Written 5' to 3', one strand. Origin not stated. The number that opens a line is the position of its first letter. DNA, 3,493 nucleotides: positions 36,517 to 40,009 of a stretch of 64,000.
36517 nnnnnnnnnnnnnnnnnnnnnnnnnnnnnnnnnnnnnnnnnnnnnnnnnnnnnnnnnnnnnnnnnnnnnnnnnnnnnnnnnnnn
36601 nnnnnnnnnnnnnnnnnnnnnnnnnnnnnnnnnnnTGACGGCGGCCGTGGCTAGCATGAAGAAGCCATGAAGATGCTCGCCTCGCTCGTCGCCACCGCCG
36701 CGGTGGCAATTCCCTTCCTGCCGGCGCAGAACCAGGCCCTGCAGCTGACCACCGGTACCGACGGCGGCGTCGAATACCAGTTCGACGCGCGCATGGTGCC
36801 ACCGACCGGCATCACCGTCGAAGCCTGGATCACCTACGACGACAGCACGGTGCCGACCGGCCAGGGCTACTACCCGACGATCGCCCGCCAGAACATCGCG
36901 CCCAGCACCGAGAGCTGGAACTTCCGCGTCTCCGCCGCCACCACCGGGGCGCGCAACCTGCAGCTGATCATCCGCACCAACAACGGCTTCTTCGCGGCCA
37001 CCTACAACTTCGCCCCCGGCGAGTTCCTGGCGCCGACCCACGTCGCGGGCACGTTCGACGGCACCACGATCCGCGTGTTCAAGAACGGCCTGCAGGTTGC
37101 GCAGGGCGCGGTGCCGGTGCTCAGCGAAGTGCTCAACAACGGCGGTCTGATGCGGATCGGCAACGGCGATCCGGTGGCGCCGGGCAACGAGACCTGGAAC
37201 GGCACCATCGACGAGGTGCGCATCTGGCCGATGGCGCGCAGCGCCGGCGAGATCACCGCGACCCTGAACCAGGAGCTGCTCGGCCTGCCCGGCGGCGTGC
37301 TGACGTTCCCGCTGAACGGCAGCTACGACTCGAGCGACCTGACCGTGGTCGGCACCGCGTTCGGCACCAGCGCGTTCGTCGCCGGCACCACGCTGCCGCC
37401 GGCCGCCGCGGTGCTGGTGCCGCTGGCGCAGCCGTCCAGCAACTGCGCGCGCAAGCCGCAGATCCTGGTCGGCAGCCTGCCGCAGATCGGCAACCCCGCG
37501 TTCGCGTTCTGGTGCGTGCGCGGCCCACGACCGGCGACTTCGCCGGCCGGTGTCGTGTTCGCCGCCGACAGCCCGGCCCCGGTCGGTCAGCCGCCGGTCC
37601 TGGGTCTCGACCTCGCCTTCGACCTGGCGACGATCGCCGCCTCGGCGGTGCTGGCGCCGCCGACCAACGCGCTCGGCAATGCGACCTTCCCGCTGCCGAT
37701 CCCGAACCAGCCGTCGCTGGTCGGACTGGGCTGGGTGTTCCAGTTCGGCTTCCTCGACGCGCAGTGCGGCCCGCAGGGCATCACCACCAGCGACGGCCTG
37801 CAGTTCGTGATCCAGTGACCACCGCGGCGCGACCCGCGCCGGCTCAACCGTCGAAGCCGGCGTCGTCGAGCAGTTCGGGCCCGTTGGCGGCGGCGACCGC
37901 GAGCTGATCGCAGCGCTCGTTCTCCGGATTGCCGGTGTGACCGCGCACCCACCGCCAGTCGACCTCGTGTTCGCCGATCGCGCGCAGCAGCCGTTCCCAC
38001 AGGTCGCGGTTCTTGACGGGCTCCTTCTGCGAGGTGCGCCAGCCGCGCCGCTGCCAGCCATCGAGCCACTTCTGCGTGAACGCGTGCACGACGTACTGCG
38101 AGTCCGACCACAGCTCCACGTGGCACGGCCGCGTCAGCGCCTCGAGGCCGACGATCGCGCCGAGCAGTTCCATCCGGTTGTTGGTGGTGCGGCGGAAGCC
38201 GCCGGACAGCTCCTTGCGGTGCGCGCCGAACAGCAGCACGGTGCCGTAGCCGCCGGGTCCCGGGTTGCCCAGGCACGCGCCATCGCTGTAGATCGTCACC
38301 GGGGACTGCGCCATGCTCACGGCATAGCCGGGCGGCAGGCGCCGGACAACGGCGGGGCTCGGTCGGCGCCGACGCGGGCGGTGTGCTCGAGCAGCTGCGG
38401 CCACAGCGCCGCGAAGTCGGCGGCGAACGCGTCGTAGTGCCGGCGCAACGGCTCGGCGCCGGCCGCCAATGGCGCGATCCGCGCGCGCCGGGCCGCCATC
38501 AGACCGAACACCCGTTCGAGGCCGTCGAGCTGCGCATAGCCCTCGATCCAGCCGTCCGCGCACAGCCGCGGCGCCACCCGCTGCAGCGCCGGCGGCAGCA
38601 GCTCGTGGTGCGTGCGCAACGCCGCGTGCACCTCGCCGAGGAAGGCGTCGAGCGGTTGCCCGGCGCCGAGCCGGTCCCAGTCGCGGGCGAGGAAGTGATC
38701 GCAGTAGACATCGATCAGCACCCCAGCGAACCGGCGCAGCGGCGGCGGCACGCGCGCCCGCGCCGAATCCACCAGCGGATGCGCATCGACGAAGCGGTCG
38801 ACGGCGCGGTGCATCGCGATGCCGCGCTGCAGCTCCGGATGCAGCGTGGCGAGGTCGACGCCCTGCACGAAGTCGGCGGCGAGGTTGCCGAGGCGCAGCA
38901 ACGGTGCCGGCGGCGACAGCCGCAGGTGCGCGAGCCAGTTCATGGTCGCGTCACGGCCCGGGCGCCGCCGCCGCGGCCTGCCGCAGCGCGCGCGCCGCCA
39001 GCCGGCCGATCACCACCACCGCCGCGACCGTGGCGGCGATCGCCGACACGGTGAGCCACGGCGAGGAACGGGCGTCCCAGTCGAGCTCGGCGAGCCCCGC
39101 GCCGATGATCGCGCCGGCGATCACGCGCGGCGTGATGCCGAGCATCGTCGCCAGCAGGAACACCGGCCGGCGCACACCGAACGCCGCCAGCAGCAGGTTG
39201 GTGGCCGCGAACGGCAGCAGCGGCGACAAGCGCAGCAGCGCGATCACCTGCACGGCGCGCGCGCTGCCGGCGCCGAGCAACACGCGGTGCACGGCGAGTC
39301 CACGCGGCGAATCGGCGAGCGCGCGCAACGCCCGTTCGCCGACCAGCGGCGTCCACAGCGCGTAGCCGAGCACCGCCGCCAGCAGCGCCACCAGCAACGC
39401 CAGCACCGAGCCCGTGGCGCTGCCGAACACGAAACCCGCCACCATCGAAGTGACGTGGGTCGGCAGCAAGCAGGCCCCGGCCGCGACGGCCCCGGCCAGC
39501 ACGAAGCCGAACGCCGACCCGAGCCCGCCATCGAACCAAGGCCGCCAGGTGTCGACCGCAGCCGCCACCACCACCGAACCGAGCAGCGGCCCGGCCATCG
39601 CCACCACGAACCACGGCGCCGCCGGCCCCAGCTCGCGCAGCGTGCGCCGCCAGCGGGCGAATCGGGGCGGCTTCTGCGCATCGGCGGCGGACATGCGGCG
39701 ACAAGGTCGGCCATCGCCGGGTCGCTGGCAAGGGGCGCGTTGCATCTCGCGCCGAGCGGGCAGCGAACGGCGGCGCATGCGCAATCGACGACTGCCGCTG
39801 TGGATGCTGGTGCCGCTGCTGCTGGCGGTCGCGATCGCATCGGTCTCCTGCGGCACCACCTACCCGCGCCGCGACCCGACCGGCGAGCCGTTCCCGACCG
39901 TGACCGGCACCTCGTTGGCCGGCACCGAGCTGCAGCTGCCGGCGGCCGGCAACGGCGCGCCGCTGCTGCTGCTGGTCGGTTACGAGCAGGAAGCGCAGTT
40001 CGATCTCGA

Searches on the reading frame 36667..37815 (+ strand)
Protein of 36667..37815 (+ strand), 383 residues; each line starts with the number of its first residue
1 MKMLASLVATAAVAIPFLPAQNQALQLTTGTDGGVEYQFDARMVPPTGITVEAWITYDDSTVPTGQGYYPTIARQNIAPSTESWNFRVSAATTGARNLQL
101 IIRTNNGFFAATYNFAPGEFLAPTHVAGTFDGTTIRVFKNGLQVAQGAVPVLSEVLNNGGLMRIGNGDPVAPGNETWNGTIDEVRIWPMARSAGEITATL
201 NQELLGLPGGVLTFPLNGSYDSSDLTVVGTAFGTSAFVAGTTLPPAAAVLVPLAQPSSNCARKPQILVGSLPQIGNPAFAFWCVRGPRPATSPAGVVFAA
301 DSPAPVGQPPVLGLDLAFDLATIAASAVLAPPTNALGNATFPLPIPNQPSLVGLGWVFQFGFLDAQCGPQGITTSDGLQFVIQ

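Call 24: search_protein_families(library=pfam, proteins=[window:36667-37815:+], max_evalue=1)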
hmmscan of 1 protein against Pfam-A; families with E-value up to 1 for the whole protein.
window:36667-37815:+ (383 aa): 1 family
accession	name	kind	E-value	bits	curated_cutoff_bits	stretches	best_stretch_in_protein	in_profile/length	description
PF13385.13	Laminin_G_3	-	1.4e-19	71.1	27.6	1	38-196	8-150/151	Concanavalin A-like lectin/glucanases superfamily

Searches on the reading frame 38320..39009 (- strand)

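Call 50: search_protein_families(library=pfam, proteins=[window:38320-39009:-], max_evalue=0.001)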
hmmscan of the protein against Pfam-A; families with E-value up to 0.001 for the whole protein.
window:38320-39009:- (230 aa): 1 family
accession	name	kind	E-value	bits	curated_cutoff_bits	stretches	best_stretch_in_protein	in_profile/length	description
PF04336.18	ACP_PD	-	1.1e-56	192.3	27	1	23-206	1-183/183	Acyl carrier protein phosphodiesterase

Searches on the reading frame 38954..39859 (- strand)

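Call 50: search_protein_families(library=pfam, proteins=[window:38954-39859:-], max_evalue=0.001)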
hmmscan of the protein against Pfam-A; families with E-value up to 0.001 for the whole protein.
window:38954-39859:- (302 aa): 1 family
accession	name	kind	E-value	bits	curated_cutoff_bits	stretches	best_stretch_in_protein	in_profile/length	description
PF09335.16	VTT_dom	-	2.3e-12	47.9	33.9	1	132-253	1-121/123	VTT domain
